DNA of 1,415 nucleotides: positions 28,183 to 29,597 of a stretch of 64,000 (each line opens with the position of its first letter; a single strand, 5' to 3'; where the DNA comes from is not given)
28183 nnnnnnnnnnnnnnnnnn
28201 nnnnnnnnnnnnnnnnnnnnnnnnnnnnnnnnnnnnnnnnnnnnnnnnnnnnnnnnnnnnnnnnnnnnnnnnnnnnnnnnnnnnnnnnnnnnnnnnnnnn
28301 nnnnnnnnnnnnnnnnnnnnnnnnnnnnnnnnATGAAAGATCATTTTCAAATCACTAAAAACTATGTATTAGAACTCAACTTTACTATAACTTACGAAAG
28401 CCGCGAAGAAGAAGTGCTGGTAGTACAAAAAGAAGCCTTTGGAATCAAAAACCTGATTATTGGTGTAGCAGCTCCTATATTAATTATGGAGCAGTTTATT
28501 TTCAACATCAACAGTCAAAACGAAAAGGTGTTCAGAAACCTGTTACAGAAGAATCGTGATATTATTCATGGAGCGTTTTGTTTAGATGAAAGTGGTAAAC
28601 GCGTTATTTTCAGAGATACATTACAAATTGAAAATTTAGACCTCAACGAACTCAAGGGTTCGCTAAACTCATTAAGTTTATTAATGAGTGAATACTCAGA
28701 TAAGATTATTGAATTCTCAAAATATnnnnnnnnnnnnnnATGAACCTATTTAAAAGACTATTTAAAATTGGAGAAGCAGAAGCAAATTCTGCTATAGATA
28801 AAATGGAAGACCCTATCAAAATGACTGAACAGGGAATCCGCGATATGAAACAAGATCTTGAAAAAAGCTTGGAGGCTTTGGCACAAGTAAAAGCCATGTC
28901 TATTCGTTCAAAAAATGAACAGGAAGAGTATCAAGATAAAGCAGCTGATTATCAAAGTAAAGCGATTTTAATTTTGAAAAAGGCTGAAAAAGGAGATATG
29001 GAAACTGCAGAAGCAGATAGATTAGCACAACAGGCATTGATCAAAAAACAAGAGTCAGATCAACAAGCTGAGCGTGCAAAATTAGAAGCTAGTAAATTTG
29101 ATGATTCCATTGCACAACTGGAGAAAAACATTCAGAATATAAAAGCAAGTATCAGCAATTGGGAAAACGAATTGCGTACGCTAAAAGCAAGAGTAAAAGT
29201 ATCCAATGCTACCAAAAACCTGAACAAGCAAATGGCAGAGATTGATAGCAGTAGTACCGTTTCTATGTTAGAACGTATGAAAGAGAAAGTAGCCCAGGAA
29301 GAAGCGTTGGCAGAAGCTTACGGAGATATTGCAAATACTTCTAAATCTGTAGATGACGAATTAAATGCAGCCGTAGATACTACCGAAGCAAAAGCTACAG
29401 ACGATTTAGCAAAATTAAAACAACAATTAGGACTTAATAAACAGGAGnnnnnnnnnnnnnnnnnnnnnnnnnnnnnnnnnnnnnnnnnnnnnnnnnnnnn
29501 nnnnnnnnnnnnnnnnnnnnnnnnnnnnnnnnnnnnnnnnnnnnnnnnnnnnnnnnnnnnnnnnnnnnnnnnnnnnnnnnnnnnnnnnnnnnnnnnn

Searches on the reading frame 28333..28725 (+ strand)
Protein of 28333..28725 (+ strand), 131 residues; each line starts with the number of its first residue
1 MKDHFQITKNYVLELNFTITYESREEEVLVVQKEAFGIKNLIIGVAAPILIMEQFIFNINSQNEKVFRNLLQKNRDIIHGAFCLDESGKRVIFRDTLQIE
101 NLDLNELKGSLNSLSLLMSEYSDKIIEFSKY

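Call 5: search_protein_families(library=padloc, proteins=[window:28333-28725:+], max_evalue=0.1)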
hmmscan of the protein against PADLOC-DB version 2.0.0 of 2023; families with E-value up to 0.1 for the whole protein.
window:28333-28725:+ (131 aa): 0 families

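Call 6: search_protein_families(library=pfam, proteins=[window:28333-28725:+], max_evalue=0.01)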
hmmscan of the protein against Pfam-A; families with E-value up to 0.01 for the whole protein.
window:28333-28725:+ (131 aa): 3 families
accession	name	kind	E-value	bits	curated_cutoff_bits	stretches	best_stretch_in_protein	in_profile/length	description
PF22550.1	CesT_Tir_1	-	2.5e-54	183.2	27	1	1-130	1-130/131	CesT_Tir_1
PF10722.14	YbjN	-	0.002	18.8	22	1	15-125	12-124/126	Putative bacterial sensory transduction regulator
PF05932.18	CesT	-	0.0049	17.4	22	1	51-113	44-110/119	Tir chaperone protein (CesT) family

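Call 76: search_protein_families(library=ncbifam, proteins=[window:28333-28725:+], max_evalue=0.01)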
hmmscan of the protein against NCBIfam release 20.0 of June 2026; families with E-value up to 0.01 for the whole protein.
window:28333-28725:+ (131 aa): 0 families

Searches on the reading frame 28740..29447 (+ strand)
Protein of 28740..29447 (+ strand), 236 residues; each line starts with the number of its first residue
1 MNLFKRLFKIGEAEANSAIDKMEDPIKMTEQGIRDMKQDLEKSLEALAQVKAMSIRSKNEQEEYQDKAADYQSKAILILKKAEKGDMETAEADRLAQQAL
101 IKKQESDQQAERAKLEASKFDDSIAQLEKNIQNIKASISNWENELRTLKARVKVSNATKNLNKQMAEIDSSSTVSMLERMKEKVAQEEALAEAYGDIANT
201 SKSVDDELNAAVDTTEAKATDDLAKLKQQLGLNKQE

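Call 5: search_protein_families(library=padloc, proteins=[window:28740-29447:+], max_evalue=0.1)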
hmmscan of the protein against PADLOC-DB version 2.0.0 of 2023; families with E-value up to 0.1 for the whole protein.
window:28740-29447:+ (236 aa): 4 families
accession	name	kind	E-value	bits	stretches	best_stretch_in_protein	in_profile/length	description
PDLC00006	DruC1|DruC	-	0.0049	13.4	1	13-183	185-345/626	Unknown function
PDLC00550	JetC2|JetC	-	0.015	11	1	21-229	268-478/1355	DUF3584 domain; MukB-like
PDLC00519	JetC1|JetC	-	0.051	9.7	2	14-153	332-465/1097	DUF3584 domain; MukB-like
PDLC03865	LmuB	-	0.07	9.3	1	16-225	572-794/1007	-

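Call 6: search_protein_families(library=pfam, proteins=[window:28740-29447:+], max_evalue=0.01)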
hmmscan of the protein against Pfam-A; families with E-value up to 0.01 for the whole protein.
window:28740-29447:+ (236 aa): 1 family
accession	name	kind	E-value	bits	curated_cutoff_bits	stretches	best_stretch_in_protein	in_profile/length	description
PF04012.17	PspA_IM30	-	2.7e-42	145.3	33.9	1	2-229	1-217/220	PspA/IM30 family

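Call 76: search_protein_families(library=ncbifam, proteins=[window:28740-29447:+], max_evalue=0.01)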
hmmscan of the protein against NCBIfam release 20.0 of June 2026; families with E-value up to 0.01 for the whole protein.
window:28740-29447:+ (236 aa): 4 families
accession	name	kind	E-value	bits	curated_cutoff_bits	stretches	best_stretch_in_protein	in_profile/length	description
TIGR02977.1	phageshock_pspA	equivalog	3.9e-16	59.4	242.95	1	1-230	1-217/219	phage shock protein PspA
NF045984.1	StressProtLiaH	equivalog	7.1e-11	42.2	380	1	4-209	3-199/225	stress responsive protein LiaH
NF007974.0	PRK10698.1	equivalog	5.9e-10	39.2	336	1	1-231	1-218/222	phage shock protein PspA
TIGR02168.1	SMC_prok_B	equivalog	0.00036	18.4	567.35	1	14-228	683-896/1181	chromosome segregation protein SMC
